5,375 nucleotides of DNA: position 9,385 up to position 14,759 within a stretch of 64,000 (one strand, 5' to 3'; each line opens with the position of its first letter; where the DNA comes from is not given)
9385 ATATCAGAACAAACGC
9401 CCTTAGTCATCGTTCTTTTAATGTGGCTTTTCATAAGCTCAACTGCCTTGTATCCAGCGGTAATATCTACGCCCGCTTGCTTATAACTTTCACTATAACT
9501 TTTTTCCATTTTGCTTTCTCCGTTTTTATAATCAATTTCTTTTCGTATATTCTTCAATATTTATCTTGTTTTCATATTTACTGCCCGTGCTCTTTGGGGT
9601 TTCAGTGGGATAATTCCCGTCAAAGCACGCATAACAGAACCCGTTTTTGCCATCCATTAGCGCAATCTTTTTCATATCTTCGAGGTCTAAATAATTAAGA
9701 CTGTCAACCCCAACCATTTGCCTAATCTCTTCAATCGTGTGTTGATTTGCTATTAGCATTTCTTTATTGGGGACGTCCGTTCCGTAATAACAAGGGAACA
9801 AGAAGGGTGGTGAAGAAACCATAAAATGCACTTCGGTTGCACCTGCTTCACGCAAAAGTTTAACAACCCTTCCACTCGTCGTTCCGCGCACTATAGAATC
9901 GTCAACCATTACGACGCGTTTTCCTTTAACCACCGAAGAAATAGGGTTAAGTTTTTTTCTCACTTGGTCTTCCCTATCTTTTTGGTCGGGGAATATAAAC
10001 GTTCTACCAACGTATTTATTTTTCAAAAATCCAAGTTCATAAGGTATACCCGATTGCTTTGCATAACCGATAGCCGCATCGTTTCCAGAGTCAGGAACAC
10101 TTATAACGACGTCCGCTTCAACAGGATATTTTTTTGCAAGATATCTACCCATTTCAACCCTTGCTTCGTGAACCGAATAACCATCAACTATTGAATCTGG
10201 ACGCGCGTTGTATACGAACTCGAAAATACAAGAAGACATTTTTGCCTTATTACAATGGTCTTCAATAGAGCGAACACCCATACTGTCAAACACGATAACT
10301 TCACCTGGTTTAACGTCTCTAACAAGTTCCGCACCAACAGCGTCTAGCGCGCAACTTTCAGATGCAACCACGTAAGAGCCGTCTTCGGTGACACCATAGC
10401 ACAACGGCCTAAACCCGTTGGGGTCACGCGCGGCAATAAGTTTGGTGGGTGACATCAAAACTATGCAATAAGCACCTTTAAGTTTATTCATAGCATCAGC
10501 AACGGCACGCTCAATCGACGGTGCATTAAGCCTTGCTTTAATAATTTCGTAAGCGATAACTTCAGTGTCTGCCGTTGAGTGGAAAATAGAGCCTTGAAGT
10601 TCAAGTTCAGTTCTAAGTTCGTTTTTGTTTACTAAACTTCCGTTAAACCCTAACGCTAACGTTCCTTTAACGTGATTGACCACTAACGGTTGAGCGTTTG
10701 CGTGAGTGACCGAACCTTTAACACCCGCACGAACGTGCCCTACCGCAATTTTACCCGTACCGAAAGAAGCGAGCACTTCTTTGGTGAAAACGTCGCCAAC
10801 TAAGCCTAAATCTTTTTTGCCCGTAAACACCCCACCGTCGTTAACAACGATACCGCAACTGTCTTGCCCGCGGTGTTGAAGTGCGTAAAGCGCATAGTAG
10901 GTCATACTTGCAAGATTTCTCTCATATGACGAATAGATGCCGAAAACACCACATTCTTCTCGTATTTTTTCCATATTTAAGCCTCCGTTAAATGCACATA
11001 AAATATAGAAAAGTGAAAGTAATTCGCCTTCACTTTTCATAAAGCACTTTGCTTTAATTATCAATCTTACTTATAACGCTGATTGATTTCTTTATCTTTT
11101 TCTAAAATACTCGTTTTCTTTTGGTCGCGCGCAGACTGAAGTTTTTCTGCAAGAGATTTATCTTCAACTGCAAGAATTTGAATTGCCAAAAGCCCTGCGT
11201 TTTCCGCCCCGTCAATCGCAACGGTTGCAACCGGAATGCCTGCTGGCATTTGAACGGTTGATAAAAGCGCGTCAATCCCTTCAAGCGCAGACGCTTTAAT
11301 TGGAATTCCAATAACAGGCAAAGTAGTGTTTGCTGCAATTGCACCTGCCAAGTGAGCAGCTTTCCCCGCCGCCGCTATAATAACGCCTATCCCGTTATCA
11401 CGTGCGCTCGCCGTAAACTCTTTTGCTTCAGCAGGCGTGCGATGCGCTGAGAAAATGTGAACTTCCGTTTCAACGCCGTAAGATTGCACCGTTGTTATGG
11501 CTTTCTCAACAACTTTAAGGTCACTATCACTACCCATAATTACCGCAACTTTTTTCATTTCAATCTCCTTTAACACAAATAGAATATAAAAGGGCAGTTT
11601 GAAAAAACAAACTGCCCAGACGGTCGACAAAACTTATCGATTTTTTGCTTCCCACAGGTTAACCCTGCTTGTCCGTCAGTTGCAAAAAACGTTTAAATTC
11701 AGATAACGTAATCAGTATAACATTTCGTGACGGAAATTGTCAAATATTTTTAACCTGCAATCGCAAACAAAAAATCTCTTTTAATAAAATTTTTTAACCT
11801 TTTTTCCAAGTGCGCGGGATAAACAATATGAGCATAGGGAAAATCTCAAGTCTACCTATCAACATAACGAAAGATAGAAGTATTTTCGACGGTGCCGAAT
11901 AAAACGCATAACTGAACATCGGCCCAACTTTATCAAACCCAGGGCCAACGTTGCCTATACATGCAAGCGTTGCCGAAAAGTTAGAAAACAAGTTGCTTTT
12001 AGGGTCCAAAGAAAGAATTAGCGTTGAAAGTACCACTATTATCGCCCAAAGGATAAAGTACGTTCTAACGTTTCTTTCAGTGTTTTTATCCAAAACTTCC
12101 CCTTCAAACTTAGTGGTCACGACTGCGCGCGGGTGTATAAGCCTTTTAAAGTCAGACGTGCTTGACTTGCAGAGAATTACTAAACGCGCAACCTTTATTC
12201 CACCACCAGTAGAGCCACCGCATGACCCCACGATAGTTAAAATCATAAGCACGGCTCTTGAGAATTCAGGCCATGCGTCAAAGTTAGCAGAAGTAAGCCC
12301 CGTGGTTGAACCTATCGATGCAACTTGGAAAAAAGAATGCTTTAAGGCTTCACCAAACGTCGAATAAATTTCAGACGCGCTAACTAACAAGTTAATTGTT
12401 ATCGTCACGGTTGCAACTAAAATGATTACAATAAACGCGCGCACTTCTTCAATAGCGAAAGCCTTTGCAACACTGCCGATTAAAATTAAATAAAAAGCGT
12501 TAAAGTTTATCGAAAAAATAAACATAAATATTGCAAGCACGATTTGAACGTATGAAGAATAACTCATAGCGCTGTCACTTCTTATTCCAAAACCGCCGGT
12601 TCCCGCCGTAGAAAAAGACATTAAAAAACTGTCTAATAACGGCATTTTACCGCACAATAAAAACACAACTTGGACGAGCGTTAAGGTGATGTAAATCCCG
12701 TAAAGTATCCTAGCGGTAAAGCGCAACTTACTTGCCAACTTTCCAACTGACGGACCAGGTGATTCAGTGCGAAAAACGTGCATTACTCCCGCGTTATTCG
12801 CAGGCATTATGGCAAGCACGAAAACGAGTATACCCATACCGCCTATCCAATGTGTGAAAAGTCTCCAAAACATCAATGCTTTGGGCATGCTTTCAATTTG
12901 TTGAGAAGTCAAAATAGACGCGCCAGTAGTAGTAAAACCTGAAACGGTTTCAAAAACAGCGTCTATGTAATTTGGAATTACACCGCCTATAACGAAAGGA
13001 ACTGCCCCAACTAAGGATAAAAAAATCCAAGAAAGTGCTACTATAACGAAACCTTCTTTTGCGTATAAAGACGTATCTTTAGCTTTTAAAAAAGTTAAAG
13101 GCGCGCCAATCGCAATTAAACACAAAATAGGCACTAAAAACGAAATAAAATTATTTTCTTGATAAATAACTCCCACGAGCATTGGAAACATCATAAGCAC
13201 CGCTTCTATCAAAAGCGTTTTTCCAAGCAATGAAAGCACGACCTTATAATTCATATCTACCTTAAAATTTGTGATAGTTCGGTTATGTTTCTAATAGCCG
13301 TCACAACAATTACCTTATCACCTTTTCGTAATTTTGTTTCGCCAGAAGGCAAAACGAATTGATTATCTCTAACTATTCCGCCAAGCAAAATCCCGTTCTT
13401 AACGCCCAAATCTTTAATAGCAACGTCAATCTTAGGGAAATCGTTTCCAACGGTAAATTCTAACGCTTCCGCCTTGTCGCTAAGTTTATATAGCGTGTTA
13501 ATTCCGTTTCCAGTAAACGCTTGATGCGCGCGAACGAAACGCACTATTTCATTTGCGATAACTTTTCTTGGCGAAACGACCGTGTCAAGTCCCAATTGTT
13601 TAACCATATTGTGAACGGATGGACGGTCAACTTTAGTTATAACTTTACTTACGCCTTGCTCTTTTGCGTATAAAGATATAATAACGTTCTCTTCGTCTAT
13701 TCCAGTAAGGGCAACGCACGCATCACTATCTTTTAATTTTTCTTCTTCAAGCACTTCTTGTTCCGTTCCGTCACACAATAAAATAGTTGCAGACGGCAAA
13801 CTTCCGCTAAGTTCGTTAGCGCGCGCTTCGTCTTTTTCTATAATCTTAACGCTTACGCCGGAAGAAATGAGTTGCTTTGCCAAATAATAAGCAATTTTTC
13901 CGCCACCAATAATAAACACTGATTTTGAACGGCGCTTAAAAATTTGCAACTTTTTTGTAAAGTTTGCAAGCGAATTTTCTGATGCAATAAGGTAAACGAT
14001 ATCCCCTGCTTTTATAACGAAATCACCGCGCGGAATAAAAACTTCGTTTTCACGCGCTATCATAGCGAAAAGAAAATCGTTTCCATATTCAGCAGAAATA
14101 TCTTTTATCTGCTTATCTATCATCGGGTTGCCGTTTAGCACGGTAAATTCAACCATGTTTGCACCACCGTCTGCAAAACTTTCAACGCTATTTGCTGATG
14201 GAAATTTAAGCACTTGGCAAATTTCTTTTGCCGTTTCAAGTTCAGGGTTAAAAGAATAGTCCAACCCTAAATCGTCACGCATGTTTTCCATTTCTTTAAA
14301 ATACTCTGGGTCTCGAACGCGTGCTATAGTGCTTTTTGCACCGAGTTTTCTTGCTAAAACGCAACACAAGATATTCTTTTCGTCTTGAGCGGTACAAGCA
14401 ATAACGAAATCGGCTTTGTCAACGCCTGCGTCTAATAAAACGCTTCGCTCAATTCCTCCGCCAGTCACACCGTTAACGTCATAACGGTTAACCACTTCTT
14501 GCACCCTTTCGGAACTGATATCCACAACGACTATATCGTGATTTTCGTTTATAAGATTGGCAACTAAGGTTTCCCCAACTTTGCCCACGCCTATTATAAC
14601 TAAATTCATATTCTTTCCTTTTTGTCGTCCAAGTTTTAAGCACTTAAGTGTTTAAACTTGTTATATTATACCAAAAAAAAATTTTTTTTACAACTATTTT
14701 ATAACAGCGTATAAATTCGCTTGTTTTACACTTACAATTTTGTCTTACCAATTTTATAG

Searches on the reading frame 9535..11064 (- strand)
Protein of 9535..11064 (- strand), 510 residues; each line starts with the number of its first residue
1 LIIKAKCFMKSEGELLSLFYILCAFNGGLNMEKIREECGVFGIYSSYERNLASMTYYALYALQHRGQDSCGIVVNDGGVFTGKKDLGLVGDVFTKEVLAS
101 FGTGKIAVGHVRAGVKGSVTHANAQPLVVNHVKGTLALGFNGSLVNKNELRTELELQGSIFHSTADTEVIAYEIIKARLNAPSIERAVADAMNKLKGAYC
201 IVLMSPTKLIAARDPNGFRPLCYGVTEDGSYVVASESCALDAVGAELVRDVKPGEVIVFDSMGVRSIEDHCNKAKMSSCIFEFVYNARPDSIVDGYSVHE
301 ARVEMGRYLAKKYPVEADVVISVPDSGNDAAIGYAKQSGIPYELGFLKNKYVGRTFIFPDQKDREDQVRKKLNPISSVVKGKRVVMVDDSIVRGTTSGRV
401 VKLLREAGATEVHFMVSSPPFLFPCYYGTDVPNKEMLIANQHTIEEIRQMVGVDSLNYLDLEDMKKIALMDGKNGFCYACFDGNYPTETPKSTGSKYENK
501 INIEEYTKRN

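Call 82: search_protein_families(library=pfam, proteins=[window:9535-11064:-], max_evalue=0.0001)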
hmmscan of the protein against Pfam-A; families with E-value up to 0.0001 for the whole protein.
window:9535-11064:- (510 aa): 4 families
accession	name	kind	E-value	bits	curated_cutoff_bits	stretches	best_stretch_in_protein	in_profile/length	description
PF13537.11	GATase_7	-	8.5e-21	74.7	25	1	120-241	9-122/123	Glutamine amidotransferase domain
PF13522.11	GATase_6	-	9.1e-18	65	27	1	103-236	9-130/130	Glutamine amidotransferase domain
PF00310.26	GATase_2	-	2e-07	30.6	19.9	1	193-276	326-411/420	Glutamine amidotransferases class-II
PF00156.33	Pribosyltran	-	7.2e-07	29.1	26.3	1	313-416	26-122/158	Phosphoribosyl transferase domain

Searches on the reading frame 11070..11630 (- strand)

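Call 82: search_protein_families(library=pfam, proteins=[window:11070-11630:-], max_evalue=0.0001)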
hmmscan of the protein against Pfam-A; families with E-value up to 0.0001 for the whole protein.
window:11070-11630:- (187 aa): 1 family
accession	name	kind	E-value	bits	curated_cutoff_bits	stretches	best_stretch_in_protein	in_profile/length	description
PF00731.26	AIRC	-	3.2e-61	205.6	30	1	27-172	1-146/148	AIR carboxylase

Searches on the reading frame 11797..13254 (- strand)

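Call 82: search_protein_families(library=pfam, proteins=[window:11797-13254:-], max_evalue=0.0001)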
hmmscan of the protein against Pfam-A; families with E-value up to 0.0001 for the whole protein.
window:11797-13254:- (486 aa): 1 family
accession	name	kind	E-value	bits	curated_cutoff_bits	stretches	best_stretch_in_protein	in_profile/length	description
PF02386.22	TrkH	-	1.7e-57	195.5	27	1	43-479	9-491/502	Cation transport protein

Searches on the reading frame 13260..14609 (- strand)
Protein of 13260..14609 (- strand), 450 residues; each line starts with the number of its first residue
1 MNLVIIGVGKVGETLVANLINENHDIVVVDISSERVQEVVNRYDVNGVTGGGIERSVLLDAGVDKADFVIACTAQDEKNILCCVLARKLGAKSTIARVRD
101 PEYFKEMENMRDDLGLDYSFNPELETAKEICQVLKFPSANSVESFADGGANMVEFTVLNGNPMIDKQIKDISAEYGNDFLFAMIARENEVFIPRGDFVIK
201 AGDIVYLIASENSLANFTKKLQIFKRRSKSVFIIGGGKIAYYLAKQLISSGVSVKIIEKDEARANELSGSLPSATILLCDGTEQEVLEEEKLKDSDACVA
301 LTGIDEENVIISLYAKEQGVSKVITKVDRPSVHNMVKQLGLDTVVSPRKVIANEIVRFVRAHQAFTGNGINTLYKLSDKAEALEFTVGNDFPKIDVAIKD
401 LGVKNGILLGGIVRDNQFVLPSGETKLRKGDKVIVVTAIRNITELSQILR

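Call 83: search_protein_families(library=pfam, proteins=[window:13260-14609:-], max_evalue=0.0001)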
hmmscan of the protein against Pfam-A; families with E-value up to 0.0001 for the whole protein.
window:13260-14609:- (450 aa): 10 families
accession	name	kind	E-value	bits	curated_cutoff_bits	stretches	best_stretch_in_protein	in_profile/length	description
PF02254.24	TrkA_N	-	3.8e-51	172.7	23.8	2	4-121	2-115/116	TrkA-N domain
PF02080.26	TrkA_C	-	1.5e-26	92.5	27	2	152-221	1-70/71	TrkA-C domain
PF13241.12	NAD_binding_7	-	3.1e-13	50.6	22.1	2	227-330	6-95/104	Putative NAD(P)-binding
PF01488.26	Shikimate_DH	-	1.2e-11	45.3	24.3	1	3-78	15-88/138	Shikimate / quinate 5-dehydrogenase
PF03807.23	F420_oxidored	-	3.7e-11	43.9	21.6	0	3-47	2-48/94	NADP oxidoreductase coenzyme F420-dependent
PF03446.21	NAD_binding_2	-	1.2e-06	29.1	21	0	5-73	4-63/161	NAD binding domain of 6-phosphogluconate dehydrogenase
PF03435.24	Sacchrp_dh_NADP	-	3.3e-06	27.9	25.1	0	4-72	2-75/129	Saccharopine dehydrogenase NADP binding domain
PF02737.24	3HCDH_N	-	2.3e-05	24.9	22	0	4-42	3-41/180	3-hydroxyacyl-CoA dehydrogenase, NAD binding domain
PF13460.12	NAD_binding_10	-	3.4e-05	24.2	27.2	0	236-342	3-102/184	NAD(P)H-binding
PF03721.20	UDPG_MGDP_dh_N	-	9.9e-05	22.4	27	0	1-39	1-39/187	UDP-glucose/GDP-mannose dehydrogenase family, NAD binding domain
